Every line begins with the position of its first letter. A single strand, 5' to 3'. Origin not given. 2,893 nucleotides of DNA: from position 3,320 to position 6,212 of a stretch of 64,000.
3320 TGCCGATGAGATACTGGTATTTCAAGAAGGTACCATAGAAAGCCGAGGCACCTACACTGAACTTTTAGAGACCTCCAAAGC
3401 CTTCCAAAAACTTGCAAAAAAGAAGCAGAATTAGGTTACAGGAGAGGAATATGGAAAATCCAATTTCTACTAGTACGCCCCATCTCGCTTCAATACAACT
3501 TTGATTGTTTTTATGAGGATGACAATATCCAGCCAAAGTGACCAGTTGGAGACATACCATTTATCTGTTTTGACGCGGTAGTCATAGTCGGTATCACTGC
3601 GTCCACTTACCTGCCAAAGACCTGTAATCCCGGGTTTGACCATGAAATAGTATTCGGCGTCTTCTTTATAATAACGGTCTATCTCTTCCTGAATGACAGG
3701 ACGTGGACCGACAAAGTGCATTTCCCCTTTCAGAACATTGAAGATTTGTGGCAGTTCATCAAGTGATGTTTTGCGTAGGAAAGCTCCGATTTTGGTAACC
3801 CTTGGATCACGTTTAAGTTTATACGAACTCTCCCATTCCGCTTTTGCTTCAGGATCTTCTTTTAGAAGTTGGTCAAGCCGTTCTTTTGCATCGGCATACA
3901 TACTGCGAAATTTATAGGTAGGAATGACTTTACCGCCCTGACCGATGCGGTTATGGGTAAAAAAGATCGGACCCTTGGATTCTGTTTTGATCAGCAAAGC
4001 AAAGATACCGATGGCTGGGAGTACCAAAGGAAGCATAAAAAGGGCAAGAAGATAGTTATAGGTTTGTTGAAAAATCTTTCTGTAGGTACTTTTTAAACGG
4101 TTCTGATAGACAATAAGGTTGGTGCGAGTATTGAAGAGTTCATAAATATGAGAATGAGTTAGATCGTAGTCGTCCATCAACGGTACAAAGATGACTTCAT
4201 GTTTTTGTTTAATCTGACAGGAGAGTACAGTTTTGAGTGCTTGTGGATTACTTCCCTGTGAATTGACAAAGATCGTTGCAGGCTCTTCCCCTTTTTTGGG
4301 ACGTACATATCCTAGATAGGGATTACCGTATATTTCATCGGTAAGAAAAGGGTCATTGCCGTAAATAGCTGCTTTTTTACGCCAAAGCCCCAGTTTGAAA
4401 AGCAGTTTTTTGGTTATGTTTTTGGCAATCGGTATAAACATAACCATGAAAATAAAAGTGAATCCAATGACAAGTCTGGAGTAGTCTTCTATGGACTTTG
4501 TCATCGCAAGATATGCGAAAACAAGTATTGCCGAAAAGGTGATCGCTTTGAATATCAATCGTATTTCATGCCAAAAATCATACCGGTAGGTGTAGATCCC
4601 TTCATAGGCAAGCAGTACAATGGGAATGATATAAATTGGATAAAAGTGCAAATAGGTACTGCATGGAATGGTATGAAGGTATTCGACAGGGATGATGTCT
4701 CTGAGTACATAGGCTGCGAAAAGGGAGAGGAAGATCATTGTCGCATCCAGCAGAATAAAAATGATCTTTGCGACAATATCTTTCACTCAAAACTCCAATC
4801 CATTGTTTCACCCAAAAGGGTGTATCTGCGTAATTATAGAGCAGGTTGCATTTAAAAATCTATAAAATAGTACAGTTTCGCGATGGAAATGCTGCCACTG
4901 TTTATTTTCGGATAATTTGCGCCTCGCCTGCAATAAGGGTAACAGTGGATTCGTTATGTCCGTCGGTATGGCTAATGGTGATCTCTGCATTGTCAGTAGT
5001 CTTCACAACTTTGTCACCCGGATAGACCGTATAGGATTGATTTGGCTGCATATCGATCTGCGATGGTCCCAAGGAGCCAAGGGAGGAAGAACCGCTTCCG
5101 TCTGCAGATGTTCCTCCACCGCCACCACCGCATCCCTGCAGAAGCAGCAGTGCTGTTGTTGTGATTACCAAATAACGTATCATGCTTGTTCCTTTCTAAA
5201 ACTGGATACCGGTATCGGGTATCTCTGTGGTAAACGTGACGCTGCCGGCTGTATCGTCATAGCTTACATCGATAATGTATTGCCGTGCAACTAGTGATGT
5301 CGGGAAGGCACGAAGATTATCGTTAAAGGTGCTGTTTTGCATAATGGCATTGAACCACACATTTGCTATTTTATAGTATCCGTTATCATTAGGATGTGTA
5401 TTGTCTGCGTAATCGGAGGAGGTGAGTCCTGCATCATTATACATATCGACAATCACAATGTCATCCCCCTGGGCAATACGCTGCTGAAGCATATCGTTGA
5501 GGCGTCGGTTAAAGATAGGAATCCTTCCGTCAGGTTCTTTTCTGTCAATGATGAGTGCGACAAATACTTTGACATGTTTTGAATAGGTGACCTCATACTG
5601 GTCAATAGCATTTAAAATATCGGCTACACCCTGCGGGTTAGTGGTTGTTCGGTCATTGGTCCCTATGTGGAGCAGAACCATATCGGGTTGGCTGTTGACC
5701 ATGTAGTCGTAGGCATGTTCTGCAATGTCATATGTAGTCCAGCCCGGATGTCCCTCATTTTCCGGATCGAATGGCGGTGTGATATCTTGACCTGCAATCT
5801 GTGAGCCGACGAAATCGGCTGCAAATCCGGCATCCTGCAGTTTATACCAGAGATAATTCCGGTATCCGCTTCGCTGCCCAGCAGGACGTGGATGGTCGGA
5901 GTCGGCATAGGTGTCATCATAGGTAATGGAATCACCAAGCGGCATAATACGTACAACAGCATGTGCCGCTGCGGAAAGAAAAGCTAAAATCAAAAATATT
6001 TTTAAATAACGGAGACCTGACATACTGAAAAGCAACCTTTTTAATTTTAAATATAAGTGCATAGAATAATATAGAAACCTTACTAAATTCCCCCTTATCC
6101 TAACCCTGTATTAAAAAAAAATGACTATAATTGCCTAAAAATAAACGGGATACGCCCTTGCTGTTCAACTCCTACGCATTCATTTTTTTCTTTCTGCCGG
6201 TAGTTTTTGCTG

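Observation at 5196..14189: Two MBOAT + membrane-anchored SGNH/DltD-like partner pairs share one catalytic core but have different C-terminal tails, next to a secreted SGNH esterase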

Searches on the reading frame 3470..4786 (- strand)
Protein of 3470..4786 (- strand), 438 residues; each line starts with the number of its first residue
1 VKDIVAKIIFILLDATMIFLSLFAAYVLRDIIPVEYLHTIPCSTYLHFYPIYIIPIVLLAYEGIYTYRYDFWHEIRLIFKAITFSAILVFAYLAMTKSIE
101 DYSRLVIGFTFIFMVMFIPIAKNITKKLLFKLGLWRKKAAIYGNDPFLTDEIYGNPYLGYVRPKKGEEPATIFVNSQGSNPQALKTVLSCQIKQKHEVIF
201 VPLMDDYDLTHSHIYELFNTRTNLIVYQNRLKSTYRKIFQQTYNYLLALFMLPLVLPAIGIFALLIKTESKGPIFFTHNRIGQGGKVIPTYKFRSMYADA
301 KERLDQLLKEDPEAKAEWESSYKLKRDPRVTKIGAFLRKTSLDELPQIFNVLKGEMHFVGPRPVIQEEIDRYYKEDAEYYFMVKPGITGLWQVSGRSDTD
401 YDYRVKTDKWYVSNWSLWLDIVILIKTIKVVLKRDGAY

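Call 7: search_protein_families(library=pfam, proteins=[window:3470-4786:-], max_evalue=0.1)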
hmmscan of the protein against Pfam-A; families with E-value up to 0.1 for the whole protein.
window:3470-4786:- (438 aa): 1 family
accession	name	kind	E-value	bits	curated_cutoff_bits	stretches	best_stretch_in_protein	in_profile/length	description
PF02397.22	Bac_transf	-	1.2e-63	214.4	27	1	243-433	4-179/179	Bacterial sugar transferase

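Call 8: search_protein_families(library=ncbifam, proteins=[window:3470-4786:-], max_evalue=0.1)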
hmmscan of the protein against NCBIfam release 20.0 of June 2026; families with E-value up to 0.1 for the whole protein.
window:3470-4786:- (438 aa): 10 families
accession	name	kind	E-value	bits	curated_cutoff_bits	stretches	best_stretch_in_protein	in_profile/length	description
TIGR03022.1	WbaP_sugtrans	subfamily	1.8e-118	396.7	403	2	167-438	187-456/456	undecaprenyl-phosphate galactose phosphotransferase WbaP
TIGR03025.1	EPS_sugtrans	subfamily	8.5e-96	321.9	295.55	2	168-438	188-445/445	exopolysaccharide biosynthesis polyprenyl glycosylphosphotransferase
NF011751.0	PRK15204.1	equivalog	1.1e-90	304.5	907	2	196-438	236-476/476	undecaprenyl-phosphate galactose phosphotransferase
TIGR03023.1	WcaJ_sugtrans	equivalog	1.4e-74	252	410.75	2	169-438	194-453/453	undecaprenyl-phosphate glucose phosphotransferase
NF052601.1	undeca_RfbP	equivalog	9.7e-70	234.6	330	1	229-438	34-244/244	undecaprenyl-phosphate galactose phosphotransferase family protein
NF041877.1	EPS_EpsZ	equivalog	1.7e-47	162.1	800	1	248-437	277-458/459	exopolysaccharide biosynthesis polyisoprenyl-phosphate hexose-1-phosphate transferase EpsZ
TIGR03013.1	EpsB_2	subfamily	7e-47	160.5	393.35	1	225-437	239-442/443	TIGR03013 family XrtA/PEP-CTERM system glycosyltransferase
NF007518.0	PRK10124.1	equivalog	3.6e-41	141.4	684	1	172-428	208-454/464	undecaprenyl-phosphate glucose phosphotransferase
NF050817.1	PolSacchBiosHfsE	equivalog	2.4e-30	105.7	750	1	236-432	268-460/467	polysaccharide biosynthesis protein HfsE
NF045514.1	glycotran_HepC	equivalog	6.2e-25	87.8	140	1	230-365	107-213/220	heterocyst development glycosyltransferase HepC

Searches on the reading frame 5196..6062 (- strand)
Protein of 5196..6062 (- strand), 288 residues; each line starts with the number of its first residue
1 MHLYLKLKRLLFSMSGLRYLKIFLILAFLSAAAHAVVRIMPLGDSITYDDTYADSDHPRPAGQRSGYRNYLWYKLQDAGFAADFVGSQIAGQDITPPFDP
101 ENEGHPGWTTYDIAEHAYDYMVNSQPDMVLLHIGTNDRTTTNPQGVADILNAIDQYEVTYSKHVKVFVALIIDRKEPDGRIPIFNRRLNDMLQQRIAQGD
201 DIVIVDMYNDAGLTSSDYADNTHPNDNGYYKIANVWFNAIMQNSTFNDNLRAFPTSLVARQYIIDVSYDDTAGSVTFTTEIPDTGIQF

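Call 7: search_protein_families(library=pfam, proteins=[window:5196-6062:-], max_evalue=0.1)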
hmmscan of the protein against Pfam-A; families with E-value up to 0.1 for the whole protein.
window:5196-6062:- (288 aa): 3 families
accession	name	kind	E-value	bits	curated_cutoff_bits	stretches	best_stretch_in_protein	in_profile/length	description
PF13472.12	Lipase_GDSL_2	-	2.7e-12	48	32.9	1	42-229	2-176/178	GDSL-like Lipase/Acylhydrolase family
PF00657.28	Lipase_GDSL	-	2e-08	35.1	23.6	1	39-234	1-206/208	GDSL-like Lipase/Acylhydrolase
PF04311.20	DUF459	-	0.00016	21.5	27.2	1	110-174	44-107/197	Protein of unknown function (DUF459)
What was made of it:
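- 5196..6062 (-): Secreted SGNH/GDSL protein, CE3-like carbohydrate acetylesterase candidate. It has GDS, GTND and DNTH blocks and is transcribed divergently from the MBOAT operon. Pfam Lipase_GDSL_2 2.7e-12 (call 7).
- Checked: 5196-6062(-) is a GDSL/SGNH protein (call 7) with a signal-peptide-like N-terminus.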

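Call 8: search_protein_families(library=ncbifam, proteins=[window:5196-6062:-], max_evalue=0.1)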
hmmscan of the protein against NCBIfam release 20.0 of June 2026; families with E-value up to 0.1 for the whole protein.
window:5196-6062:- (288 aa): 3 families
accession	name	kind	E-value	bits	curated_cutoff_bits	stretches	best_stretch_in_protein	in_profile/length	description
NF042968.1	AcxylEst_AxeA1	equivalog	0.0012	17.3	700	1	114-235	332-458/459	acetylxylan esterase AxeA1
NF009593.0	PRK13035.1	equivalog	0.013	15.2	284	1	159-235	65-138/234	superantigen-like protein SSL5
NF007106.0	PRK09555.1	equivalog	0.044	13.5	102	1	22-47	25-50/75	ferrous iron transporter A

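Call 56: search_solved_structures(query=window:5196-6062:-, max_evalue=0.1, show_alignments=1)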
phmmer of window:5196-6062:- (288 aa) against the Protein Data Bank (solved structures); distinct sequences matched with E-value up to 0.1: 5.
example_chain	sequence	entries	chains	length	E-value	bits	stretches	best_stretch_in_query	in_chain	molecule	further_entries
2vpt_A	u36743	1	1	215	1.3e-20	76.6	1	35-238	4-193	LIPOLYTIC ENZYME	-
5b5s_A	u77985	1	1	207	4.2e-17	65.1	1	67-233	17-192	Acetic acid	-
5b5l_A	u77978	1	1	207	4.4e-17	65.1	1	67-233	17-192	acetyl esterase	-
1fxw_F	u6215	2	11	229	0.00019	23.6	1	97-242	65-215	PLATELET-ACTIVATING FACTOR ACETYLHYDROLASE IB BETA SUBUNIT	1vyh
4q7q_A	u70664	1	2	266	0.021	16.9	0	93-184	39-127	Lipolytic protein G-D-S-L family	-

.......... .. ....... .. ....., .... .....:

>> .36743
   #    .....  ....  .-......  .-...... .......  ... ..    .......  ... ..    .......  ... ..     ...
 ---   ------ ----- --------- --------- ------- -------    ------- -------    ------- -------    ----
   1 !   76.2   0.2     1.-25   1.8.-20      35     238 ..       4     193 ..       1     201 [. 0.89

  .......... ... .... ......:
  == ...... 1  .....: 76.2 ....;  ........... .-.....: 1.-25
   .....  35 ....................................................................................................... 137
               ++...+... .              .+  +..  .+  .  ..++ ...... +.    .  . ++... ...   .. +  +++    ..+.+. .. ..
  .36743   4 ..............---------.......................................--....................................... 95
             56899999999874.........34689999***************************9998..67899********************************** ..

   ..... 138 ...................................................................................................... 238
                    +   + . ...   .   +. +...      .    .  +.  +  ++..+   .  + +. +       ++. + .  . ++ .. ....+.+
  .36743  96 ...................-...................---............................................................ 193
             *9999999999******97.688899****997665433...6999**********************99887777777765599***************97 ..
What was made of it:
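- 5196..6062 (-): PDB 2vpt 1.3e-20 and 5b5s/5b5l acetyl esterase 4e-17 (call 56).
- On CE3-type carbohydrate acetylesterase (for 5196-6062): 2vpt 1.3e-20 over residues 35-238 and 5b5s/5b5l 4e-17 (call 56).
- The secreted protein is closest to CE3 esterases and keeps canonical GDS, G, GxND and DxxH blocks (call 56).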
